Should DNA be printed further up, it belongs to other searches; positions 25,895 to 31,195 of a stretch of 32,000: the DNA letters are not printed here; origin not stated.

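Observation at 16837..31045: Candidate cell-surface attachment island: orphan pilus platform, pilin battery and a 1666-aa anchored giant protein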

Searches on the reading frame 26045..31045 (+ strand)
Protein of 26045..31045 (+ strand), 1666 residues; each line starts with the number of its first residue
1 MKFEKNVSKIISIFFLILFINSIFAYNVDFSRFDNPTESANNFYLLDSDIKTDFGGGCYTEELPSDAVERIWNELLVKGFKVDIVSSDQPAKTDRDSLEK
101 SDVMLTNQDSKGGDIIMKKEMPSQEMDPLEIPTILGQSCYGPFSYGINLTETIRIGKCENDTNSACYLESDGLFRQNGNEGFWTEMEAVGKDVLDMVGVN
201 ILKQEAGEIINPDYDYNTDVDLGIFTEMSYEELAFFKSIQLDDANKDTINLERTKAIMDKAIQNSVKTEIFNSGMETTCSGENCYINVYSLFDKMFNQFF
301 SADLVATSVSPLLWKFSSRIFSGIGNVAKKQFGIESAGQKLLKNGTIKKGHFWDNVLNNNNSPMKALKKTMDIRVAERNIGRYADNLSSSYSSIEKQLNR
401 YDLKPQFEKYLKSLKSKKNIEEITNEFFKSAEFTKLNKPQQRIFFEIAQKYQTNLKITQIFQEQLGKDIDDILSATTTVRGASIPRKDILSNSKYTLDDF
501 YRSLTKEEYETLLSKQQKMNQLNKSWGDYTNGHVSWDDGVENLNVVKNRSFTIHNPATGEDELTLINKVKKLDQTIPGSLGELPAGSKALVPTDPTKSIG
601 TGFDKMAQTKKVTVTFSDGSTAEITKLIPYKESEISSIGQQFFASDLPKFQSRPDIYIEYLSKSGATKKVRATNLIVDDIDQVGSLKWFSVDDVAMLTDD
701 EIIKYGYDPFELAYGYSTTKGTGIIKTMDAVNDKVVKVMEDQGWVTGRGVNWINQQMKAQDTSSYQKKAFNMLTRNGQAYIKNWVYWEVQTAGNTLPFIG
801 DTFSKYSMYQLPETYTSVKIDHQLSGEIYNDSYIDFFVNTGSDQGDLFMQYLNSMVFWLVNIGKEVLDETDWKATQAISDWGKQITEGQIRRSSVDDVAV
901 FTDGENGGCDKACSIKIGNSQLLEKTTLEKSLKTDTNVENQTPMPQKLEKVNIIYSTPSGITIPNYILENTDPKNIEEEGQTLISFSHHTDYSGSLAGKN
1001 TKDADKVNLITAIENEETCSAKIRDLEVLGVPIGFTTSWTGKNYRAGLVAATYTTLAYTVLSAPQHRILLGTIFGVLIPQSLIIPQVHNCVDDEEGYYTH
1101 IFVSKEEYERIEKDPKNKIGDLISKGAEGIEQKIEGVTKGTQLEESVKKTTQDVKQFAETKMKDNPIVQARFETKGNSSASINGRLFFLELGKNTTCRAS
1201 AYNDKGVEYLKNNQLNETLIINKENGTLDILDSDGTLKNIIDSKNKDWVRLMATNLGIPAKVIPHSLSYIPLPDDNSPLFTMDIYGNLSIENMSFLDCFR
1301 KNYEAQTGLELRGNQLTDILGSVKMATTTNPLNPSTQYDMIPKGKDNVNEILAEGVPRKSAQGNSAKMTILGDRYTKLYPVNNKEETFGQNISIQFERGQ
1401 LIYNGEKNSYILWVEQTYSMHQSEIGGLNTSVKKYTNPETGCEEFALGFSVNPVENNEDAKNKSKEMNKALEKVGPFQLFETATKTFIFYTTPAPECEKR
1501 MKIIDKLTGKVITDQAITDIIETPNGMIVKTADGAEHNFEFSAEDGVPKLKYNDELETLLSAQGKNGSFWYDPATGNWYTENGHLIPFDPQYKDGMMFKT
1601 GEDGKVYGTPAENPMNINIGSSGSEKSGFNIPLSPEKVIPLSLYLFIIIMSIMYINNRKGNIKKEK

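Call 4: search_protein_families(library=pfam, max_evalue=0.1, proteins=[window:26045-31045:+])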
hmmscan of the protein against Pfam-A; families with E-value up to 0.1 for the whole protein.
window:26045-31045:+ (1666 aa): 1 family
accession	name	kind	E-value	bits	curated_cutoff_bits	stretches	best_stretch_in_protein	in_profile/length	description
PF21544.3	PorZ_N_b_propeller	-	0.0053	17.5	27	1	1184-1247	7-74/154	TSS9, PorZ, N-terminal beta-propeller domain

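Call 7: find_homologous_proteins(query=window:26045-31045:+)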
Query window:26045-31045:+ (1666 aa): 28 proteins with E <= 0.001 among 8000 candidates.
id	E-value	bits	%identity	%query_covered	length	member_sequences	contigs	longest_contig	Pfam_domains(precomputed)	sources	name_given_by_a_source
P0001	0.0e+0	3786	100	100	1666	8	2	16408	-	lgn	-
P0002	0.0e+0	2373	60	100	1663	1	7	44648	-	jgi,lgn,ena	-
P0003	0.0e+0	2058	56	99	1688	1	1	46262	-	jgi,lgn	-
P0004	0.0e+0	2032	55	99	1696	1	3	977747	-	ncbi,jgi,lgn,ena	-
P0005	0.0e+0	2005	54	99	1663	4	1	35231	-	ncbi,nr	ncbi:MAG: hypothetical protein PHN22_03490 [Candidatus ainarchaeum sp.]|nr:hypothetical protein [Can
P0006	0.0e+0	2000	55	99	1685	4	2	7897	-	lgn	-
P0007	0.0e+0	1970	54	100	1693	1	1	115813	-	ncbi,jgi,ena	-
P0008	0.0e+0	1958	53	99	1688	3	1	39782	-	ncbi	-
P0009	0.0e+0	1932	54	100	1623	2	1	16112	-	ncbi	-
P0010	0.0e+0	1885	51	100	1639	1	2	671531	-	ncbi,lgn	-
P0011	0.0e+0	1884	52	99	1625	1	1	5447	-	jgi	-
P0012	0.0e+0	1871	51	100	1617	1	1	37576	-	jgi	jgi:hypothetical protein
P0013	0.0e+0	1686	48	100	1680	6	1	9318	-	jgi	-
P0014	0.0e+0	1418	42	99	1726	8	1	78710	-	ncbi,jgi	-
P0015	0.0e+0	1238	40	99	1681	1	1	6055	-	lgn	-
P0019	0.0e+0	1154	38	99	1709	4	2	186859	-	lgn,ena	-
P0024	0.0e+0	1114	49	43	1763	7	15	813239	-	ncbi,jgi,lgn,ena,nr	ncbi:MAG TPA: hypothetical protein PK655_02305 [archaeon]|nr:hypothetical protein [archaeon]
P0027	3.5e-144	500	34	51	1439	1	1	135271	-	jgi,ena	-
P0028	2.8e-126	441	30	52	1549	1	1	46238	-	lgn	-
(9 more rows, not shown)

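Call 9: find_encoding_contigs(protein=P0004, flank=10000, max_places=2)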
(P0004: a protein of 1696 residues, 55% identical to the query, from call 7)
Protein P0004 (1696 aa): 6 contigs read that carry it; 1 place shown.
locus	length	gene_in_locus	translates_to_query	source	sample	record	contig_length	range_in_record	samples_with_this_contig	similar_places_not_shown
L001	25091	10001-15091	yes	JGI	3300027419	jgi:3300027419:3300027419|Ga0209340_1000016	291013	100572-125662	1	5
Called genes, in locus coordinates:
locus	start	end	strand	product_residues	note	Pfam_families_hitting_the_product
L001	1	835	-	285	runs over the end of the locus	PF01261:AP_endonuc_2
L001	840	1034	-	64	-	PF13187:Fer4_9 (faint), PF12797:Fer4_2 (weak), PF12837:Fer4_6 (weak), PF13237:Fer4_10 (weak), PF14697:Fer4_21 (weak), PF00037:Fer4 (weak), PF13459:Fer4_15 (faint), PF13370:Fer4_13 (weak), +1 more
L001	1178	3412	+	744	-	-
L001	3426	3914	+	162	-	-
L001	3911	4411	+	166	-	-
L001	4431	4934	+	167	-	-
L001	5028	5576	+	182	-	-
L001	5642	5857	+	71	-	-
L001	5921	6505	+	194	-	-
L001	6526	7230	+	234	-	-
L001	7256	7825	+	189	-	-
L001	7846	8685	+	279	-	-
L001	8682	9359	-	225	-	-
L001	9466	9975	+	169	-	-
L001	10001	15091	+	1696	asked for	-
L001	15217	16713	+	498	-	PF01336:tRNA_anti-codon, PF00152:tRNA-synt_2, PF01409:tRNA-synt_2d (faint)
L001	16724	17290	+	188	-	-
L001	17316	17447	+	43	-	-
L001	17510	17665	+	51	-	-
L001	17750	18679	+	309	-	PF01368:DHH, PF02272:DHHA1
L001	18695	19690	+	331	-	PF00588:SpoU_methylase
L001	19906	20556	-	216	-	PF02517:Rce1-like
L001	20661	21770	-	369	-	-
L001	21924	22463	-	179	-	PF22769:DCD, PF00692:dUTPase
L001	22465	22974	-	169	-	PF00186:DHFR_1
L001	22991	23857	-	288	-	PF00303:Thymidylat_synt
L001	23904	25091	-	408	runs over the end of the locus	PF00464:SHMT, PF00155:Aminotran_1_2 (faint)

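Call 10: find_encoding_contigs(protein=P0024, flank=10000, max_places=2)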
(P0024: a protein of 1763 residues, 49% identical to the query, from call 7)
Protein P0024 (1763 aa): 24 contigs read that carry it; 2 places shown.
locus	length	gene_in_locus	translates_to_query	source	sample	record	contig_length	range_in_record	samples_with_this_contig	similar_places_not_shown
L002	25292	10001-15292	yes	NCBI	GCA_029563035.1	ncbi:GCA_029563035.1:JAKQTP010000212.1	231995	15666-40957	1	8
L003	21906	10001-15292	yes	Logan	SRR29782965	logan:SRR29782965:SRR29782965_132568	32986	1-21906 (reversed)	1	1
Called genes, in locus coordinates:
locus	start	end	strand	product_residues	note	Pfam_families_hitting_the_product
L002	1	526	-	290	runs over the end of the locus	PF01261:AP_endonuc_2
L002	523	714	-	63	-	PF13187:Fer4_9 (faint), PF12797:Fer4_2 (weak), PF13237:Fer4_10 (weak), PF00037:Fer4 (weak), PF13459:Fer4_15 (weak), PF12837:Fer4_6 (weak), PF13370:Fer4_13, PF12838:Fer4_7 (weak), +1 more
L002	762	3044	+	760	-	-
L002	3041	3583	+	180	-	-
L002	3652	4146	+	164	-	-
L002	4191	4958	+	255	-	-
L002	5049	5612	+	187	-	-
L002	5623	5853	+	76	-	-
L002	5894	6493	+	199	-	-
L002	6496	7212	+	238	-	-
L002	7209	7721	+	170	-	-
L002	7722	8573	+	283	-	-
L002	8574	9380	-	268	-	-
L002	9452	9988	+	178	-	-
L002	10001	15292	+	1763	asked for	-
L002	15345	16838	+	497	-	PF01336:tRNA_anti-codon, PF00152:tRNA-synt_2, PF01409:tRNA-synt_2d (faint)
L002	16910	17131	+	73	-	-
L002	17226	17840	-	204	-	PF13098:Thioredoxin_2 (faint)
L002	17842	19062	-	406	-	PF00278:Orn_DAP_Arg_deC, PF02784:Orn_Arg_deC_N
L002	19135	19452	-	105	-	-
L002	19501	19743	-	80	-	-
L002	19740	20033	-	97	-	-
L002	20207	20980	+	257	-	PF00583:Acetyltransf_1 (weak), PF13673:Acetyltransf_10 (faint), PF13508:Acetyltransf_7 (weak)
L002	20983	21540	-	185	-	-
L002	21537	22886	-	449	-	PF04851:ResIII, PF00176:SNF2-rel_dom, PF00270:DEAD, PF00271:Helicase_C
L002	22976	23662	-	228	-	-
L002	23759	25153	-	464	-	PF00224:PK, PF03328:HpcH_HpaI (weak), PF02887:PK_C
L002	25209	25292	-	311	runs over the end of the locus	PF02661:Fic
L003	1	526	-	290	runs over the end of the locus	PF01261:AP_endonuc_2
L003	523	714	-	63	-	PF13187:Fer4_9 (faint), PF12797:Fer4_2 (weak), PF13237:Fer4_10 (weak), PF00037:Fer4 (weak), PF13459:Fer4_15 (weak), PF12837:Fer4_6 (weak), PF13370:Fer4_13, PF12838:Fer4_7 (weak), +1 more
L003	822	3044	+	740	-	-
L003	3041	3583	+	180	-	-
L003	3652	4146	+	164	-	-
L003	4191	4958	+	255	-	-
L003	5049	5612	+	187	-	-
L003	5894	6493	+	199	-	-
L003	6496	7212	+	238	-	-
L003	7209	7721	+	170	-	-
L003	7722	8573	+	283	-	-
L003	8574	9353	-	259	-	-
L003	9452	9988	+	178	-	-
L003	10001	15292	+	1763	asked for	-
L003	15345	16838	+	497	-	PF01336:tRNA_anti-codon, PF00152:tRNA-synt_2, PF01409:tRNA-synt_2d (faint)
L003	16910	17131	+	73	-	-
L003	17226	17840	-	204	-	PF13098:Thioredoxin_2 (faint)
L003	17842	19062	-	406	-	PF00278:Orn_DAP_Arg_deC, PF02784:Orn_Arg_deC_N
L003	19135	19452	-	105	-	-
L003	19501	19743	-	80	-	-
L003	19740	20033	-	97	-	-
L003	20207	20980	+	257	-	PF00583:Acetyltransf_1 (weak), PF13673:Acetyltransf_10 (faint), PF13508:Acetyltransf_7 (weak)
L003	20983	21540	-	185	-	-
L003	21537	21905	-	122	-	?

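Call 11: find_encoding_contigs(protein=P0027, flank=10000, max_places=1)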
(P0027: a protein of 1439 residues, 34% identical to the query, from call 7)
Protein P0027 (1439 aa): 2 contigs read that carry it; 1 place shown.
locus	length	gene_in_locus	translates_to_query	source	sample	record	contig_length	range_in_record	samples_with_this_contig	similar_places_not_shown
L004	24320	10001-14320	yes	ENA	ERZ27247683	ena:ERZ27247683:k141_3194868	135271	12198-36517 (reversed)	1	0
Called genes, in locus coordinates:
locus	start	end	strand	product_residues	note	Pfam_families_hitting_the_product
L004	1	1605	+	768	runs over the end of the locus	PF00437:T2SSE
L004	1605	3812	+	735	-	-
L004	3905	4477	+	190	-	-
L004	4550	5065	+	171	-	-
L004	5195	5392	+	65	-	-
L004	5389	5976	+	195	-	-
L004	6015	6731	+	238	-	-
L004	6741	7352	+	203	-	-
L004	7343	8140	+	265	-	-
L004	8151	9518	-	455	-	-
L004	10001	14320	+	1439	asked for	-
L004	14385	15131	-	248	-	PF09754:PAC2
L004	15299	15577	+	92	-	-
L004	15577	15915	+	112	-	-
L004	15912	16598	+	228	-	PF05625:PAXNEB (faint), PF06745:ATPase, PF24336:DUF7504 (weak)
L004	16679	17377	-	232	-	PF00482:T2SSF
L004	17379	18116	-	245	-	PF00482:T2SSF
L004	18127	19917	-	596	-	PF12838:Fer4_7 (faint), PF00037:Fer4, PF12837:Fer4_6 (weak), PF00437:T2SSE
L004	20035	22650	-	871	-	-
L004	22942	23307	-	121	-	PF02643:DUF192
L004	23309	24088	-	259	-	-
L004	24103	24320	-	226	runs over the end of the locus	PF01478:Peptidase_A24, PF06847:Arc_PepC_II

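Call 12: find_encoding_contigs(protein=P0028, flank=10000, max_places=1)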
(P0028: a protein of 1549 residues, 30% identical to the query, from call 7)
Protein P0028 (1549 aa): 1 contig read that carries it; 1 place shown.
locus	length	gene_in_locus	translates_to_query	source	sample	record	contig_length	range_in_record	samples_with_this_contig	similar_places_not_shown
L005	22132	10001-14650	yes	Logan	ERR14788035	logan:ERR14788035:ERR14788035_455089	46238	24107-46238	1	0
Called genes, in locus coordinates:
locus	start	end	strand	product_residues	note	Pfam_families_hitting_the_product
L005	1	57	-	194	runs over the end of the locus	PF09721:Exosortase_EpsH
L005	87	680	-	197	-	-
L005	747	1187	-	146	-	-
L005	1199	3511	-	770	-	-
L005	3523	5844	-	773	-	PF00437:T2SSE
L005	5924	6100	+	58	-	-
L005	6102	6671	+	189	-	-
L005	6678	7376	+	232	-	-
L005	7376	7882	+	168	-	-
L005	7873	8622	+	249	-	-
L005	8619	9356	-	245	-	-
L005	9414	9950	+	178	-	-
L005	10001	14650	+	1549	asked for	-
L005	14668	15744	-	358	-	-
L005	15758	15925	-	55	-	-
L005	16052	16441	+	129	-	PF01982:CTP-dep_RFKase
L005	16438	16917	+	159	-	PF00885:DMRL_synthase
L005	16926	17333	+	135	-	PF00885:DMRL_synthase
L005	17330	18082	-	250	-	PF09754:PAC2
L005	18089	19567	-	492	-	-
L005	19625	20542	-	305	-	PF00482:T2SSF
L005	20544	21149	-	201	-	PF00482:T2SSF (weak)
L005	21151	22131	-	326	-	?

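Call 13: find_encoding_contigs(protein=P0019, flank=10000, max_places=1)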
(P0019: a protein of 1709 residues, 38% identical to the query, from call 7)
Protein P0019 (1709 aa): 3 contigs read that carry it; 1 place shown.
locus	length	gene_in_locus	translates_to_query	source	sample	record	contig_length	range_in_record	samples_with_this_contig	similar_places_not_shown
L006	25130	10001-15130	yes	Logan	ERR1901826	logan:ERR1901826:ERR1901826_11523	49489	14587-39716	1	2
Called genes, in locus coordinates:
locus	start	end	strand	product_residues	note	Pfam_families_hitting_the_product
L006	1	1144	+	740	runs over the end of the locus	-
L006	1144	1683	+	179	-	-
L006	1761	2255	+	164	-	-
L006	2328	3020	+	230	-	-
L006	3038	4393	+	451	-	-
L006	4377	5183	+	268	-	-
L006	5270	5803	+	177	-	-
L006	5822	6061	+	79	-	-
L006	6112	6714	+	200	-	-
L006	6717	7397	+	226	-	-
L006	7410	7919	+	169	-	-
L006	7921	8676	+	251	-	-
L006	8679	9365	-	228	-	-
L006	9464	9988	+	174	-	-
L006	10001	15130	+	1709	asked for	-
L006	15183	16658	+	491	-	PF01336:tRNA_anti-codon, PF00152:tRNA-synt_2, PF01409:tRNA-synt_2d (faint)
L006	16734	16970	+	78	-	-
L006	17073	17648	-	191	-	-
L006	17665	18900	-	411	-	PF00278:Orn_DAP_Arg_deC, PF02784:Orn_Arg_deC_N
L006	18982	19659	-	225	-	-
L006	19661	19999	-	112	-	-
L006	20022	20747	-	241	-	PF06210:DUF1003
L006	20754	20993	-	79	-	-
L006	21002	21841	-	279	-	PF19656:DUF6159, PF10110:GPDPase_memb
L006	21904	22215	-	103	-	PF18898:DUF5654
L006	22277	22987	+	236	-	-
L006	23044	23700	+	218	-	-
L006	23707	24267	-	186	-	-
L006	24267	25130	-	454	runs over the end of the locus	PF04851:ResIII, PF00270:DEAD, PF00271:Helicase_C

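Call 19: search_protein_families(library=ncbifam, max_evalue=1, proteins=[window:26045-31045:+])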
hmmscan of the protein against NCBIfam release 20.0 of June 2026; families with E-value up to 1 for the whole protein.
window:26045-31045:+ (1666 aa): 1 family
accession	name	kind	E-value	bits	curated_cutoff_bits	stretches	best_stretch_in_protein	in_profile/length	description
NF053582.1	motif_MiiA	domain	0.0053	16.4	24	1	612-625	9-22/27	MiiA motif-containing surface protein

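Call 20: search_solved_structures(query=A1, max_evalue=10)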
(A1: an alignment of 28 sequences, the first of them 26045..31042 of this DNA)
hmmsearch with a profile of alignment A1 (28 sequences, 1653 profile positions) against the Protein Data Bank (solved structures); distinct sequences matched with E-value up to 10: 1.
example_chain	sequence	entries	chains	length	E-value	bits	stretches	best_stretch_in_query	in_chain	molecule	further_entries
2g29_A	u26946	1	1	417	1.6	9.3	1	693-756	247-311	Nitrate transport protein nrtA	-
